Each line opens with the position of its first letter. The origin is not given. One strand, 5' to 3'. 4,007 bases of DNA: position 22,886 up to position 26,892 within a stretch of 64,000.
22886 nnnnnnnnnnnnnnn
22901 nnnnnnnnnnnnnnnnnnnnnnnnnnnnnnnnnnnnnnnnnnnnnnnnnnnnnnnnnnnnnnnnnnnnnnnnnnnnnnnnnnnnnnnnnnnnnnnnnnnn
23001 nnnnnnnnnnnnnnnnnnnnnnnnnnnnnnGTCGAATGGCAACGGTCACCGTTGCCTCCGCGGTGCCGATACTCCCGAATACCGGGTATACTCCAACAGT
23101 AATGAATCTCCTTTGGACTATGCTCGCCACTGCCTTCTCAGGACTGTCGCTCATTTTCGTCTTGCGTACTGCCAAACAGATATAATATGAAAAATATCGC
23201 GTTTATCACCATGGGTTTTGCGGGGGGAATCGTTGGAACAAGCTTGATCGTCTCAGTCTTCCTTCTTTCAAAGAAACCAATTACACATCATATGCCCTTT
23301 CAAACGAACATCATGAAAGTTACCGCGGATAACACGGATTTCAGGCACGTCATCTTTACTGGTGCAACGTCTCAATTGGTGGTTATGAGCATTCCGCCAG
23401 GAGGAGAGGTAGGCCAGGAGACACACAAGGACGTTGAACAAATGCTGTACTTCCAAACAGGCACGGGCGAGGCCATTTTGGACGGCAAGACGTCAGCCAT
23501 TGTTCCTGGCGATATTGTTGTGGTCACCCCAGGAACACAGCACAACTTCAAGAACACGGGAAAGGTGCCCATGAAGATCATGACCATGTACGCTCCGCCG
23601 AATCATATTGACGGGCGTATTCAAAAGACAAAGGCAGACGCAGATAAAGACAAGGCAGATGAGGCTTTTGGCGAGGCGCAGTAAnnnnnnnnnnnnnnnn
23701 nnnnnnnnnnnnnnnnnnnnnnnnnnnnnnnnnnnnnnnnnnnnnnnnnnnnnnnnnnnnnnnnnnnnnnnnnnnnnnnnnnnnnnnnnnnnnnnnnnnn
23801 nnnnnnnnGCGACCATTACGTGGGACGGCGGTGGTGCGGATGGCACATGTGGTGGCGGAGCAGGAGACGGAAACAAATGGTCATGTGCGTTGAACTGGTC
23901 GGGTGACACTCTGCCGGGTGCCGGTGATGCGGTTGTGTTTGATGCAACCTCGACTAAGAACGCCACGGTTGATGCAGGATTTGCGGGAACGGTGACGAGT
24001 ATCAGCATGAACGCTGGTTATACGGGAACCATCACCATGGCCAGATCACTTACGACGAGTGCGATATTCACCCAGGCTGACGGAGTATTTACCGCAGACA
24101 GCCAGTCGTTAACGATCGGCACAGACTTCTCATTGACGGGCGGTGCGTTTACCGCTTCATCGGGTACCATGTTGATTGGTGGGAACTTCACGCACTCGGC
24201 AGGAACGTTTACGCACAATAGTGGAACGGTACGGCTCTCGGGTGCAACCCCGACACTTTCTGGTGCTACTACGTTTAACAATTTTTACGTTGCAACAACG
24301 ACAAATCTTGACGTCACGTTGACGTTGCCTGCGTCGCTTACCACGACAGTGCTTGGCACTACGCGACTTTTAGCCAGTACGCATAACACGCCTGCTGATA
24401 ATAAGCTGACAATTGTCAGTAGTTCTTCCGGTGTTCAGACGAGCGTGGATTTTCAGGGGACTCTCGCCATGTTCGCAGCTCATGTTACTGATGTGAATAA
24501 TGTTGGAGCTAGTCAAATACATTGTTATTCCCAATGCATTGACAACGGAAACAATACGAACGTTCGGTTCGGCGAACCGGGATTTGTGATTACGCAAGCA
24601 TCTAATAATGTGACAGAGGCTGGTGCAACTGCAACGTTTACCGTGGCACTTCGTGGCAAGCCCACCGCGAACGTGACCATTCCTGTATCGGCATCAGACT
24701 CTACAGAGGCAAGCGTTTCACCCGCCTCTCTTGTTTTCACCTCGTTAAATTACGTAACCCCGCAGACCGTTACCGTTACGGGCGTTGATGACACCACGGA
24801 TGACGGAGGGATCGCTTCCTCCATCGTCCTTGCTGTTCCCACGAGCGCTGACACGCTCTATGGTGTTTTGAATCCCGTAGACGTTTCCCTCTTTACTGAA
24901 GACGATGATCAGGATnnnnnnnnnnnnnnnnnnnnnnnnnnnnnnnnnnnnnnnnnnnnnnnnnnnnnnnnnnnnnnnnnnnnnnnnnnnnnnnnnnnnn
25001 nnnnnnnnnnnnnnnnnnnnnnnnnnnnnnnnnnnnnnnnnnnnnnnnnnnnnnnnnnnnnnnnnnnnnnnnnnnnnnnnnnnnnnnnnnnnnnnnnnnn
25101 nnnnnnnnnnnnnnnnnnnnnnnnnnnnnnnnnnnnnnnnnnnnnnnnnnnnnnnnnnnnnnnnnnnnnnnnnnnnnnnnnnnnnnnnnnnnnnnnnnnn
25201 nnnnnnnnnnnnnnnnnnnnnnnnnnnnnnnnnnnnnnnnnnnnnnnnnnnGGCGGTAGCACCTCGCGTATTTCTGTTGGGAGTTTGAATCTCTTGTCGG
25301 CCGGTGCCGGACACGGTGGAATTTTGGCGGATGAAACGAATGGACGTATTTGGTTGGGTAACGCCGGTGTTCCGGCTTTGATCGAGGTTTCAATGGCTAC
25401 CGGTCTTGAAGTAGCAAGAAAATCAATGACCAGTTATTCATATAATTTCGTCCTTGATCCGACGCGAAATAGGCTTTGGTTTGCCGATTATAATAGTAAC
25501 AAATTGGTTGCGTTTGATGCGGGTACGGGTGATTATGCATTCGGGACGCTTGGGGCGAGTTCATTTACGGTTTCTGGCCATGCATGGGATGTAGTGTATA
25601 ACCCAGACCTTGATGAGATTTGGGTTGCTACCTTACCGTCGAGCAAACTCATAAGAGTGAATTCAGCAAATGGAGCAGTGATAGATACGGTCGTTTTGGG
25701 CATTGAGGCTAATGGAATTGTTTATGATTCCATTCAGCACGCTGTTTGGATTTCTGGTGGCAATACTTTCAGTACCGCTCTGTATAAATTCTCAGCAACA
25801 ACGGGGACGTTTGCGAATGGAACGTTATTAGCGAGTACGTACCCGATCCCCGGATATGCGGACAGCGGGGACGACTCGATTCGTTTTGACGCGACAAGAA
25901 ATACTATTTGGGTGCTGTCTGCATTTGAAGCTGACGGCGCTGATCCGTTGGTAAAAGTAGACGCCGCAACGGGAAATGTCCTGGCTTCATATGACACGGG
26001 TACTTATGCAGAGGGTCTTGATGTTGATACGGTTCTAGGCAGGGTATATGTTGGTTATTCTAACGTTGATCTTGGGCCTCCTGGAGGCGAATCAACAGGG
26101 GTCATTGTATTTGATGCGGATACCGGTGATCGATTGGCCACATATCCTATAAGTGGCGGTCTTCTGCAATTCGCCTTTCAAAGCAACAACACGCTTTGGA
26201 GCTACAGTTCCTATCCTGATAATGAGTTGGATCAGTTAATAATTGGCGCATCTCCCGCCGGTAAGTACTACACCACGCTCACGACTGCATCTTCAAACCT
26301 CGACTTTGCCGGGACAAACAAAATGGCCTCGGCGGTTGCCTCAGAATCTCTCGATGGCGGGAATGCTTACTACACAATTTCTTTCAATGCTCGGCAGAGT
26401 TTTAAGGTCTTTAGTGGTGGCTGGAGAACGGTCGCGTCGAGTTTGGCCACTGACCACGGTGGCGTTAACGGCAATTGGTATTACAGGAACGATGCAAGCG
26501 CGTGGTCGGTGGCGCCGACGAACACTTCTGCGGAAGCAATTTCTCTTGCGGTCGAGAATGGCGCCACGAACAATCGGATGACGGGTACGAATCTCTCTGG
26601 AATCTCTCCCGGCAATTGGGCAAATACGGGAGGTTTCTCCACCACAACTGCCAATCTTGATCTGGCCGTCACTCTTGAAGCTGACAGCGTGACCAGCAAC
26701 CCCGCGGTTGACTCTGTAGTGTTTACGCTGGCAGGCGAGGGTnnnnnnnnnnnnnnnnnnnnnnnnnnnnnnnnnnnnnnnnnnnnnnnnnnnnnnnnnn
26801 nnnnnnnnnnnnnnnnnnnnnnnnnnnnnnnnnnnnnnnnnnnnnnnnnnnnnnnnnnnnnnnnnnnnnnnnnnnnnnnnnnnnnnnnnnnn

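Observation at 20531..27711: Sortase locus with two giant surface proteins and a cupin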

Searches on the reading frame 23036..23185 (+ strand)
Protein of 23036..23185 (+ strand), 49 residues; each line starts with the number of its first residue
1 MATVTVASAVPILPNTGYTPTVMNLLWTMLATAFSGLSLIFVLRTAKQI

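Call 3: search_protein_families(library=pfam, proteins=[window:23036-23185:+], max_evalue=0.01)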
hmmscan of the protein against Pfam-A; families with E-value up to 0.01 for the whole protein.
window:23036-23185:+ (49 aa): 0 families

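Call 4: search_protein_families(library=ncbifam, proteins=[window:23036-23185:+], max_evalue=0.01)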
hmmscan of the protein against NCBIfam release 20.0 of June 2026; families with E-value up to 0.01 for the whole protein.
window:23036-23185:+ (49 aa): 0 families

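Call 54: list_cluster_members(proteins=[window:23036-23185:+, window:23187-23684:+, window:20537-22306:+])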
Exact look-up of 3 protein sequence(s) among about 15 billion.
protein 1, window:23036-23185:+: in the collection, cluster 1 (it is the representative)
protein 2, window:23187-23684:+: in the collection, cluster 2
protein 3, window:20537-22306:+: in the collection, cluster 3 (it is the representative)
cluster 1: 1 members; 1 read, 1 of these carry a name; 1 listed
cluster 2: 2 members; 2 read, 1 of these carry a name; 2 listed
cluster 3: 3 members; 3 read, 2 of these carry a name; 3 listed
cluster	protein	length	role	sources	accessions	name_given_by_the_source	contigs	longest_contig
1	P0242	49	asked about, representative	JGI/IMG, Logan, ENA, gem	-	hypothetical protein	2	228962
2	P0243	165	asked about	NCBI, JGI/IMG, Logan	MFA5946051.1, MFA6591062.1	MAG: cupin domain-containing protein [Patescibacteria group bacterium] | mannose-6-phosphate isomerase-like protein (cupin superfamily)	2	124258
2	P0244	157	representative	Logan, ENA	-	-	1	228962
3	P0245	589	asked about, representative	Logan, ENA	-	-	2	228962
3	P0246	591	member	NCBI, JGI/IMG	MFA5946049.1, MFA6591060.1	MAG: ice-binding family protein [Patescibacteria group bacterium]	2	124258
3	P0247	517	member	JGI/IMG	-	uncharacterized repeat protein (TIGR01451 family)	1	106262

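Call 113: search_protein_families(library=pfam, proteins=[window:23036-23182:+], max_evalue=10)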
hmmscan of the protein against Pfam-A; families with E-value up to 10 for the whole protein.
seq(49 aa): 0 families

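Call 114: search_protein_families(library=ncbifam, proteins=[window:23036-23182:+], max_evalue=10)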
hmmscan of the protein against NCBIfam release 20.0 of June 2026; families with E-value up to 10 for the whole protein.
seq(49 aa): 1 family
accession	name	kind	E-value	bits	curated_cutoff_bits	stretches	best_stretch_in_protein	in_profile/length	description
TIGR01167.1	LPXTG_anchor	domain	0.24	12.1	15.9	1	13-44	2-30/34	LPXTG cell wall anchor domain-containing protein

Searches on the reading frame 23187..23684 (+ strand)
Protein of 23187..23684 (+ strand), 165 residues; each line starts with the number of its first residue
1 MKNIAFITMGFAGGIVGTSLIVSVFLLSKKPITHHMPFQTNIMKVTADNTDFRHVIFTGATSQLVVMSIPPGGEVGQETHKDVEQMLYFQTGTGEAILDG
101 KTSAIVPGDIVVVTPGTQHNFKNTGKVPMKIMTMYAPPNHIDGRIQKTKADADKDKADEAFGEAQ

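Call 3: search_protein_families(library=pfam, proteins=[window:23187-23684:+], max_evalue=0.01)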
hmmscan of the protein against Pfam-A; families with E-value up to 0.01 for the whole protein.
window:23187-23684:+ (165 aa): 4 families
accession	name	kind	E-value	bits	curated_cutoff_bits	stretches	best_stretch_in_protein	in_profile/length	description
PF07883.17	Cupin_2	-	1.2e-14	54.2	27.2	1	66-134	2-69/70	Cupin domain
PF02311.25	AraC_binding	-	0.00011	22.3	21.1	1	81-141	21-81/135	AraC-like ligand binding domain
PF01050.24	MannoseP_isomer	-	0.0069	17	23.6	1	59-133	25-99/116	Mannose-6-phosphate isomerase C-terminal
PF05899.18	Cupin_3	-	0.008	16.3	23.5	0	62-118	7-61/74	EutQ-like cupin domain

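Call 4: search_protein_families(library=ncbifam, proteins=[window:23187-23684:+], max_evalue=0.01)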
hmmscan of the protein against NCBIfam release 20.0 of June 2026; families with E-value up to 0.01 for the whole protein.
window:23187-23684:+ (165 aa): 5 families
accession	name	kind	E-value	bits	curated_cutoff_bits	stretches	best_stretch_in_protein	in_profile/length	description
NF008376.0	PRK11171.1-5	equivalog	6.9e-06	25.4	338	1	57-143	64-150/278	(S)-ureidoglycine aminohydrolase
TIGR03214.2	ura-cupin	equivalog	4.6e-05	23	200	1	58-153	43-140/249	(S)-ureidoglycine aminohydrolase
NF040771.1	AAH_UGLYAH2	exception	6.1e-05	22.3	350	1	57-136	59-138/267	bifunctional allantoicase/(S)-ureidoglycine aminohydrolase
NF008373.0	PRK11171.1-2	equivalog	0.00014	21.2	445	1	57-132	64-139/274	(S)-ureidoglycine aminohydrolase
NF049940.1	MandnitrLy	equivalog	0.0021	17.9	140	1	70-133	43-106/130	(R)-mandelonitrile lyase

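Call 42: search_solved_structures(query=window:23187-23684:+, max_evalue=0.01, show_alignments=1)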
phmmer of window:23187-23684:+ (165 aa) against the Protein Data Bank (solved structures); distinct sequences matched with E-value up to 0.01: 16.
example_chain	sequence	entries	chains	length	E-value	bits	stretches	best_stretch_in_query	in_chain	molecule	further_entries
2oa2_A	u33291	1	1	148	2.7e-17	66.4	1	36-152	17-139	BH2720 protein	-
3h50_A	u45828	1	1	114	3.1e-13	53.2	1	54-140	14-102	Tetracenomycin polyketide synthesis protein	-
2gu9_A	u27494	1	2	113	3.2e-13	53.2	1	54-140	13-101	tetracenomycin polyketide synthesis protein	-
1o4t_A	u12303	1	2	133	1.5e-05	28.2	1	65-133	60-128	putative oxalate decarboxylase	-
5uqp_A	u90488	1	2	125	6.1e-05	26.3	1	70-135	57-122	Cupin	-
1y3t_A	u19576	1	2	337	0.00015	25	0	58-124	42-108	Hypothetical protein yxaG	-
2h0v_A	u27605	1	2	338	0.00015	25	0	58-124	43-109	Quercetin 2,3-dioxygenase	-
8hfb_A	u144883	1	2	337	0.00027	24.2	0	58-124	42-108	Quercetin 2,3-dioxygenase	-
6a55_A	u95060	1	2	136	0.00056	23.2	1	64-135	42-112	Novel protein with potential Cupin domain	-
6a53_A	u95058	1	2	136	0.00062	23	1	64-135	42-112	Novel protein with potential Cupin domain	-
1sq4_A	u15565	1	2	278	0.00066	22.9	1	31-125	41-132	Glyoxylate-induced Protein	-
3jzv_A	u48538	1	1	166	0.00067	22.9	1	53-135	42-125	uncharacterized protein Rru_A2000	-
5tfz_A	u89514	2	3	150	0.0007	22.8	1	64-134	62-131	dimethylsulfoniopropionate lyase DddK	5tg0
3h8u_A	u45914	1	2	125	0.001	22.3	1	50-139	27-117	uncharacterized conserved protein with double-stranded beta-helix domain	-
6a54_A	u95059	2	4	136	0.001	22.3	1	64-135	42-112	Novel protein with potential Cupin domain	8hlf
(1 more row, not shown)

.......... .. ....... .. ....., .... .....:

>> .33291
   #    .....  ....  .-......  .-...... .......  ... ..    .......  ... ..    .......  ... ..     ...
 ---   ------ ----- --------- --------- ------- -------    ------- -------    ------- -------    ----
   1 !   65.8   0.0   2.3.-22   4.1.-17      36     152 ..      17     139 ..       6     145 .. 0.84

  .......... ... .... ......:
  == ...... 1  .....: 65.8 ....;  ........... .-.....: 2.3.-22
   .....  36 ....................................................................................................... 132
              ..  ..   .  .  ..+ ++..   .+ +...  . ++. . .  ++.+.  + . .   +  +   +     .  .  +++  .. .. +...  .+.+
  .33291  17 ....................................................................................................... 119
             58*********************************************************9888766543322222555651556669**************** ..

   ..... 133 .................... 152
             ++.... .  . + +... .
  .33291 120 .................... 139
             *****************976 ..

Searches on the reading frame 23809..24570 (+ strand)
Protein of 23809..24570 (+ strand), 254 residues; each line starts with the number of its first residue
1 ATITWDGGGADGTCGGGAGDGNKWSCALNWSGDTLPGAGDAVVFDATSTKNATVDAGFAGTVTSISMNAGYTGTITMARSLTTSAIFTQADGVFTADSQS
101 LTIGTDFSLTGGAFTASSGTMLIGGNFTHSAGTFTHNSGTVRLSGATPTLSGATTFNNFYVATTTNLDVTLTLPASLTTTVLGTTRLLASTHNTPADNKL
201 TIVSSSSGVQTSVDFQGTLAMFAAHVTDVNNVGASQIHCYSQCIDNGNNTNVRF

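Call 36: search_protein_families(library=pfam, proteins=[window:23809-24570:+], max_evalue=5)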
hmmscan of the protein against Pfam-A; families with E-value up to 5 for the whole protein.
seq(254 aa): 2 families
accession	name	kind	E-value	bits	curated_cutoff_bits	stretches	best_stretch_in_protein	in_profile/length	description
PF17164.10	DUF5122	-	0.078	13.7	27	0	117-132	2-17/36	Domain of unknown function (DUF5122) beta-propeller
PF14828.11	Amnionless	-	0.12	11.6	30.4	1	23-54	9-40/442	Amnionless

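Call 83: search_protein_families(library=ncbifam, proteins=[window:23809-24570:+], max_evalue=5)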
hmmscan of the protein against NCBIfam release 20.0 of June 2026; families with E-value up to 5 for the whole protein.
seq(254 aa): 1 family
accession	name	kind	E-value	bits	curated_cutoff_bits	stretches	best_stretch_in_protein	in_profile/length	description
TIGR04411.1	T2SS_GspN_Lepto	equivalog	0.00088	18.8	50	1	52-196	122-265/280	type II secretion system protein GspN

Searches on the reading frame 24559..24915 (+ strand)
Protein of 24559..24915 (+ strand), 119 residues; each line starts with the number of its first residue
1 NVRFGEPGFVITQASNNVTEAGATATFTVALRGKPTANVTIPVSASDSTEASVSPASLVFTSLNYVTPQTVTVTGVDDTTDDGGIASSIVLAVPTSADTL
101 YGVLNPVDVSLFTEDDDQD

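Call 36: search_protein_families(library=pfam, proteins=[window:24559-24915:+], max_evalue=5)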
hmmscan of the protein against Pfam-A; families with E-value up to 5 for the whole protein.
seq(119 aa): 2 families
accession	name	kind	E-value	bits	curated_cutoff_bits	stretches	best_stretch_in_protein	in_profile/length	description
PF17766.7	fn3_6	-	0.0088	16.6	26.4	1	11-80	9-76/99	Fibronectin type-III domain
PF10670.15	DUF4198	-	0.015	15.9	34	1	17-87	142-192/209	Domain of unknown function (DUF4198)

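Call 83: search_protein_families(library=ncbifam, proteins=[window:24559-24915:+], max_evalue=5)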
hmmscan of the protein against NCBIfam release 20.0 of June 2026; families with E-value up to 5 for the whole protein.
seq(119 aa): 0 families

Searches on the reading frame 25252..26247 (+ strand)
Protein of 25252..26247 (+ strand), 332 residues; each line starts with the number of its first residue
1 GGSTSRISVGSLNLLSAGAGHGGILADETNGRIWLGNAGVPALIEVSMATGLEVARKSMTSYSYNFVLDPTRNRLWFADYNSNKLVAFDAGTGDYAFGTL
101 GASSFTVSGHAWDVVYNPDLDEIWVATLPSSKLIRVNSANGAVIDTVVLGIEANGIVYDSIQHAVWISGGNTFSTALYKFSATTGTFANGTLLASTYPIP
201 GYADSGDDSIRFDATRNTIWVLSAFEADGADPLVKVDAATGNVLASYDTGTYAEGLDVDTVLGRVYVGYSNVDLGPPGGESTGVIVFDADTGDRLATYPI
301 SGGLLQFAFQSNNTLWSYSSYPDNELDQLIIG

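Call 36: search_protein_families(library=pfam, proteins=[window:25252-26247:+], max_evalue=5)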
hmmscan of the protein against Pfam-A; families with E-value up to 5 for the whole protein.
seq(332 aa): 3 families
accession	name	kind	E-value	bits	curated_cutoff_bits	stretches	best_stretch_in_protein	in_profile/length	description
PF01436.27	NHL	-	0.016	15.6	20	0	110-126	3-18/28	NHL repeat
PF03413.25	PepSY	-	0.08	13.7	24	1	223-246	36-59/60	Peptidase propeptide and YPEB domain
PF13415.12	Kelch_3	-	0.15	12.7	22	0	165-188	4-31/48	Galactose oxidase, central domain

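Call 83: search_protein_families(library=ncbifam, proteins=[window:25252-26247:+], max_evalue=5)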
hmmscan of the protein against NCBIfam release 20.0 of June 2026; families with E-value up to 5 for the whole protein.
seq(332 aa): 2 families
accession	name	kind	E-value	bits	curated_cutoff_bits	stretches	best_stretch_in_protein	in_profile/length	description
NF052280.1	7_blade_YncE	equivalog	1.8e-05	23.7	400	2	107-271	25-191/338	7-bladed beta-propeller protein YncE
TIGR00288.1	TIGR00288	hypoth_equivalog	0.21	11.4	178.45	1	74-153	60-139/160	TIGR00288 family NYN domain-containing protein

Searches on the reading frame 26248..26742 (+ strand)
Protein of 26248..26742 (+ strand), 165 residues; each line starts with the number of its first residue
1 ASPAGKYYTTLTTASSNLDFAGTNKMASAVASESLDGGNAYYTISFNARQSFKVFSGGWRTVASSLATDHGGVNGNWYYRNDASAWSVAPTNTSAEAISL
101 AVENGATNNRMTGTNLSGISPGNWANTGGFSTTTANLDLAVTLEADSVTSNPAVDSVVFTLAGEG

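Call 36: search_protein_families(library=pfam, proteins=[window:26248-26742:+], max_evalue=5)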
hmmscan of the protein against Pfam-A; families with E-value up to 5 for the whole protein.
seq(165 aa): 1 family
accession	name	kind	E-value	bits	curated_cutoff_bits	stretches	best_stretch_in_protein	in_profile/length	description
PF12938.12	M_domain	-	0.71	10.1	25.6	1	9-76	11-74/243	M domain of GW182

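Call 83: search_protein_families(library=ncbifam, proteins=[window:26248-26742:+], max_evalue=5)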
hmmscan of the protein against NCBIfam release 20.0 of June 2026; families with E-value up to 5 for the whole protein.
seq(165 aa): 0 families
